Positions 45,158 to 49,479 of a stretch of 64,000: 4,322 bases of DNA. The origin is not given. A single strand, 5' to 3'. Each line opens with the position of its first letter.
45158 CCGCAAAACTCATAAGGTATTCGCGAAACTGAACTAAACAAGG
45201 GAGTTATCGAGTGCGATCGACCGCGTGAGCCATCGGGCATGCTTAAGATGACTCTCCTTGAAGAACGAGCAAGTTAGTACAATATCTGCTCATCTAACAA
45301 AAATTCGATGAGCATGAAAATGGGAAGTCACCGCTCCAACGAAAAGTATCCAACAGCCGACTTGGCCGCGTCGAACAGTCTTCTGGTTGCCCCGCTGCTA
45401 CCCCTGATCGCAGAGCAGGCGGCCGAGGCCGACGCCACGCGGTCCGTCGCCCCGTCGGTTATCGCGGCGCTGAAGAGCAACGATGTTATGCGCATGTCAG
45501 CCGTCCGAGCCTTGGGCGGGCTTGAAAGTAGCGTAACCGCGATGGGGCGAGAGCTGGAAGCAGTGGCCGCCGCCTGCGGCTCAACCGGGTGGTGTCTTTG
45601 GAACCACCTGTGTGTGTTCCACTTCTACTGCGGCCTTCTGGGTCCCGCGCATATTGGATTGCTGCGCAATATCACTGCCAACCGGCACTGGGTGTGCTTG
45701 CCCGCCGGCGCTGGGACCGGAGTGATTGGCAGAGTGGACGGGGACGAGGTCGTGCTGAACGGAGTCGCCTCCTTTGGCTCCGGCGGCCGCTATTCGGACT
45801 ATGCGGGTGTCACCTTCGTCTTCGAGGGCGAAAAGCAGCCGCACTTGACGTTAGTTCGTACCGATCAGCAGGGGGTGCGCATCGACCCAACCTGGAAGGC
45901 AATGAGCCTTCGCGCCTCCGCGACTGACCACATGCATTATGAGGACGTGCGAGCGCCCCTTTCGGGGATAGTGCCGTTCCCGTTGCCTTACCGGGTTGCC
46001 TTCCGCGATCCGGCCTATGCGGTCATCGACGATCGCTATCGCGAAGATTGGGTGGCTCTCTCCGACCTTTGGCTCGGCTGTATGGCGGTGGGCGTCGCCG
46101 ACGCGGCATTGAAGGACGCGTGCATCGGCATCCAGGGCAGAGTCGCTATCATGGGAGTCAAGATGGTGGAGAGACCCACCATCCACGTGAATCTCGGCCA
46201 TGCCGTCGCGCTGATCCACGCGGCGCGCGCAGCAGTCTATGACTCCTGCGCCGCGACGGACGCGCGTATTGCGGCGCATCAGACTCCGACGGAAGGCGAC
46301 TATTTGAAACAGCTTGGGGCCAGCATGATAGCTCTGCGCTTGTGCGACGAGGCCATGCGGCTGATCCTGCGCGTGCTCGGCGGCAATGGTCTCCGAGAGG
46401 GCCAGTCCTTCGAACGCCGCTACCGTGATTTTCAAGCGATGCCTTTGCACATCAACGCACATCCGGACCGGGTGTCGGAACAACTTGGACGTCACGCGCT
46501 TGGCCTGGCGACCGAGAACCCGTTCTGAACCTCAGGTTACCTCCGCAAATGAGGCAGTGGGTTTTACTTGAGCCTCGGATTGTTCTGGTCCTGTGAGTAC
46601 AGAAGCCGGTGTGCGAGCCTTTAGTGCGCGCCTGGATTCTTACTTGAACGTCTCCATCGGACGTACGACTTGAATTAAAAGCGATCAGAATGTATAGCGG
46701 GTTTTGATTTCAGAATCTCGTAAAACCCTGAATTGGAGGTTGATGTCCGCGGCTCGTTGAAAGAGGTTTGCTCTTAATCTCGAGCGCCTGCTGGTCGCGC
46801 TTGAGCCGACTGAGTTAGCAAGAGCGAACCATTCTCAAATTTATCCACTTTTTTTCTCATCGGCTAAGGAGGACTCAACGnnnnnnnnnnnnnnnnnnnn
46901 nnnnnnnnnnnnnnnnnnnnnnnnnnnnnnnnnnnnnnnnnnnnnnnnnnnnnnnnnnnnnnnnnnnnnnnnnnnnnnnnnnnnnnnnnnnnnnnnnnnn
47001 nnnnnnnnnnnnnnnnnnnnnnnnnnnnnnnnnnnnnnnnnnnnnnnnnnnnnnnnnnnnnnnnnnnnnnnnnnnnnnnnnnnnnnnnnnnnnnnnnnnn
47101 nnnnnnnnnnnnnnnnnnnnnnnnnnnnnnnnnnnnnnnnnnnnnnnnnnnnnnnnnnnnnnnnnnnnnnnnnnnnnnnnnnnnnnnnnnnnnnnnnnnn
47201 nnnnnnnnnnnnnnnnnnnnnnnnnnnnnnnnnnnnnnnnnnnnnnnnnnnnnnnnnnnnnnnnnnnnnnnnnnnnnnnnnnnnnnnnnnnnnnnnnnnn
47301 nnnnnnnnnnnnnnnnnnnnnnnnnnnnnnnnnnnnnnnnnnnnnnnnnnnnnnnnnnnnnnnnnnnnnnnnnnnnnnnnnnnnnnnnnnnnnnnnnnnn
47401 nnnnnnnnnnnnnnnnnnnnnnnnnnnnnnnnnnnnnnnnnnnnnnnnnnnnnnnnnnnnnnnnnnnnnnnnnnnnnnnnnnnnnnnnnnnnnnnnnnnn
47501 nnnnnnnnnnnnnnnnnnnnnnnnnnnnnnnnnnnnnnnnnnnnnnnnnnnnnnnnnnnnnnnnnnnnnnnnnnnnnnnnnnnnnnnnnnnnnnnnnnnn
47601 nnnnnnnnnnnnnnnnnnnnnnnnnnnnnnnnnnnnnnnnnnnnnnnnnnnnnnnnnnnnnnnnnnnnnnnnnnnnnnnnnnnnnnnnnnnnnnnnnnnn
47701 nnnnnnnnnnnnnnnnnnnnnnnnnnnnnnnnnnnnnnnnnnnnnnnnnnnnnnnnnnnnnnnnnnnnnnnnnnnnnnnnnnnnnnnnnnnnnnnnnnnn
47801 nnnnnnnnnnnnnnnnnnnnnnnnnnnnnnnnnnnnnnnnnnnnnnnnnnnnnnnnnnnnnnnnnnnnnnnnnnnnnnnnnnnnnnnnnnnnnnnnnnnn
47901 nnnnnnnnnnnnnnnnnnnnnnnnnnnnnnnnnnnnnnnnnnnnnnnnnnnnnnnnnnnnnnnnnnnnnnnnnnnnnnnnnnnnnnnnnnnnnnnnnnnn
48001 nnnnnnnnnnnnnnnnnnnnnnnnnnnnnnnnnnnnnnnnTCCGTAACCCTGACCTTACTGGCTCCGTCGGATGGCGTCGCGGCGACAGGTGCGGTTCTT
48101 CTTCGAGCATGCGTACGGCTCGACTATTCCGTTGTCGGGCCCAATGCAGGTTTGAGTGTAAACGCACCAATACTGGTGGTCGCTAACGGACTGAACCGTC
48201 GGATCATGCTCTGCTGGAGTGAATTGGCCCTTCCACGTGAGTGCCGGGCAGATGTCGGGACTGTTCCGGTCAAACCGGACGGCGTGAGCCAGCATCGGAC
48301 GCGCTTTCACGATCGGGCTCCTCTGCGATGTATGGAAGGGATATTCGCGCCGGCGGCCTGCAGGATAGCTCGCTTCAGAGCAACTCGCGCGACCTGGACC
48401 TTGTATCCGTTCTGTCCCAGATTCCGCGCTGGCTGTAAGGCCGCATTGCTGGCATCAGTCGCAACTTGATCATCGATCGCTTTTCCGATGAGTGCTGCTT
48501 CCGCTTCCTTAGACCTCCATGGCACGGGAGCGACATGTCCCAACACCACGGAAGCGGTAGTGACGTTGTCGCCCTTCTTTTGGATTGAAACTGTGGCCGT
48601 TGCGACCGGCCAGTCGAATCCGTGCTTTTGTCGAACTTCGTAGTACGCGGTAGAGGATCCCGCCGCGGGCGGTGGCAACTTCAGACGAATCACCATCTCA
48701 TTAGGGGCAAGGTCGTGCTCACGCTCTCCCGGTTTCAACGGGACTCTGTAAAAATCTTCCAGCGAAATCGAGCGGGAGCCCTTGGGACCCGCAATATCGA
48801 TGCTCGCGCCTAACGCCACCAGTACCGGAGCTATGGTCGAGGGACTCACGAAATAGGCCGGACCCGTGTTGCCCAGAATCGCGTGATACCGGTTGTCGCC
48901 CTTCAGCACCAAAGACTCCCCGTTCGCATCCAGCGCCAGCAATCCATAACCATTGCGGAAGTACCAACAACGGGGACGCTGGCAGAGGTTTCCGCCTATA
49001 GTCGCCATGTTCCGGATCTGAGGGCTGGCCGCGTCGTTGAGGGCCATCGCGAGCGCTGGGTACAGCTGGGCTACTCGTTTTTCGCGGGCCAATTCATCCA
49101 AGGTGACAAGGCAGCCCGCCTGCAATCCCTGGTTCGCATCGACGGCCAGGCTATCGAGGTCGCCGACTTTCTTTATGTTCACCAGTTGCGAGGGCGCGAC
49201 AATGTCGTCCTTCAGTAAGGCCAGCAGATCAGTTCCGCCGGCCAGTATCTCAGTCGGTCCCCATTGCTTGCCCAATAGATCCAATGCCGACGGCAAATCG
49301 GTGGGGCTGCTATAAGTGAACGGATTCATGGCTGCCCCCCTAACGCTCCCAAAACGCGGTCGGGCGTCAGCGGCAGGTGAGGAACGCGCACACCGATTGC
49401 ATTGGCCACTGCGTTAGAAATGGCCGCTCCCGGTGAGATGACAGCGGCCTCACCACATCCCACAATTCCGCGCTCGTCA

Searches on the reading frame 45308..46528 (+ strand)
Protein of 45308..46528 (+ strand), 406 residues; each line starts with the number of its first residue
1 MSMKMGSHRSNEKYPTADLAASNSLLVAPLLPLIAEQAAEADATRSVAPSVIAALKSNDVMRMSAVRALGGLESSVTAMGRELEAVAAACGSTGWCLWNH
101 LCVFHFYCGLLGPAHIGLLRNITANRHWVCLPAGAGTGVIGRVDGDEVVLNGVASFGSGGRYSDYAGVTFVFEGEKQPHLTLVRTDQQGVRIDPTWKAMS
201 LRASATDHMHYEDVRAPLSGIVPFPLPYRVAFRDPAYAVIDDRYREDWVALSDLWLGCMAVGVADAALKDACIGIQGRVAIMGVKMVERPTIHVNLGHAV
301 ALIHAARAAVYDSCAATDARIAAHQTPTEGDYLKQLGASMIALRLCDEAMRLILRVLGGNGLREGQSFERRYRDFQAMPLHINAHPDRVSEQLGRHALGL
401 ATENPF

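Call 83: search_protein_families(library=ncbifam, proteins=[window:45308-46528:+], max_evalue=0.00001)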
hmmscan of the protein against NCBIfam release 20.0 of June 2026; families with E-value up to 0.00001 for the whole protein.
window:45308-46528:+ (406 aa): 8 families
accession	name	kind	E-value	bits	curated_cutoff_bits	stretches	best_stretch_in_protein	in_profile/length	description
NF045629.1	monooxsub_HsaA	equivalog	2.1e-25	89.3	450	1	27-403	4-379/383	3-hydroxy-9,10-secoandrosta-1,3,5(10)-triene-9,17-dione monooxygenase oxygenase subunit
NF045920.1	HphnlacHdxOX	equivalog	6.3e-20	71.4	650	1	29-401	7-378/384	p-hydroxyphenylacetate 3-hydroxylase oxygenase component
TIGR04022.1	sulfur_SfnB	equivalog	8e-12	44.7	430.9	1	143-328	137-311/391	SfnB family sulfur acquisition oxidoreductase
NF049984.1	Rv1679_FadE16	equivalog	7.5e-10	38.6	600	1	27-377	5-346/371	Rv1679 family acyl-CoA dehydrogenase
NF042439.1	SulpropCoADesulf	equivalog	2e-09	36.7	600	0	145-376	132-350/379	3-sulfinopropanoyl-CoA desulfinase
NF043006.1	CyhCrbnylCoADH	equivalog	4.1e-08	32.6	650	1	34-375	23-354/380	cyclohexane-1-carbonyl-CoA dehydrogenase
NF042972.1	AcrlCoAredClosAcrC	equivalog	9.7e-07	27.8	640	1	143-375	142-355/378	acryloyl-CoA reductase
NF052270.1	Staph_DH_FadE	equivalog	4.5e-06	25.7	600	0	137-215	157-235/400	acyl-CoA dehydrogenase FadE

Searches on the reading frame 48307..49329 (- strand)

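Call 83: search_protein_families(library=ncbifam, proteins=[window:48307-49329:-], max_evalue=0.00001)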
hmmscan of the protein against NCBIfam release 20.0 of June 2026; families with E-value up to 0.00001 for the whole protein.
window:48307-49329:- (340 aa): 7 families
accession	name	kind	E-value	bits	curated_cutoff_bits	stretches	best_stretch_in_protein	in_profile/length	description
TIGR03195.1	4hydrxCoA_B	equivalog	5.3e-47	160.5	404.55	1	3-297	4-287/321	4-hydroxybenzoyl-CoA reductase subunit beta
NF043083.1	XdhB_XDHase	equivalog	7.3e-37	127.1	310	2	6-117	7-117/289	xanthine dehydrogenase subunit XdhB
NF041019.1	glyceraldDH_beta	equivalog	3.1e-36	125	350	2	168-324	126-279/280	glyceraldehyde dehydrogenase subunit beta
NF007427.0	PRK09971.1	equivalog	4.6e-34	117.9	287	2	6-117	7-117/292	xanthine dehydrogenase FAD-binding subunit XdhB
TIGR02963.1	xanthine_xdhA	equivalog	8.2e-28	97.2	467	2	165-320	308-463/468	xanthine dehydrogenase small subunit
TIGR03199.1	pucC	equivalog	2.4e-17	63.1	306.05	1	9-116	1-107/264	xanthine dehydrogenase subunit C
TIGR03312.1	Se_sel_red_FAD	hypoth_equivalog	2.3e-07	30.3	241.5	0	6-117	4-108/257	molybdopterin-dependent oxidoreductase FAD-binding subunit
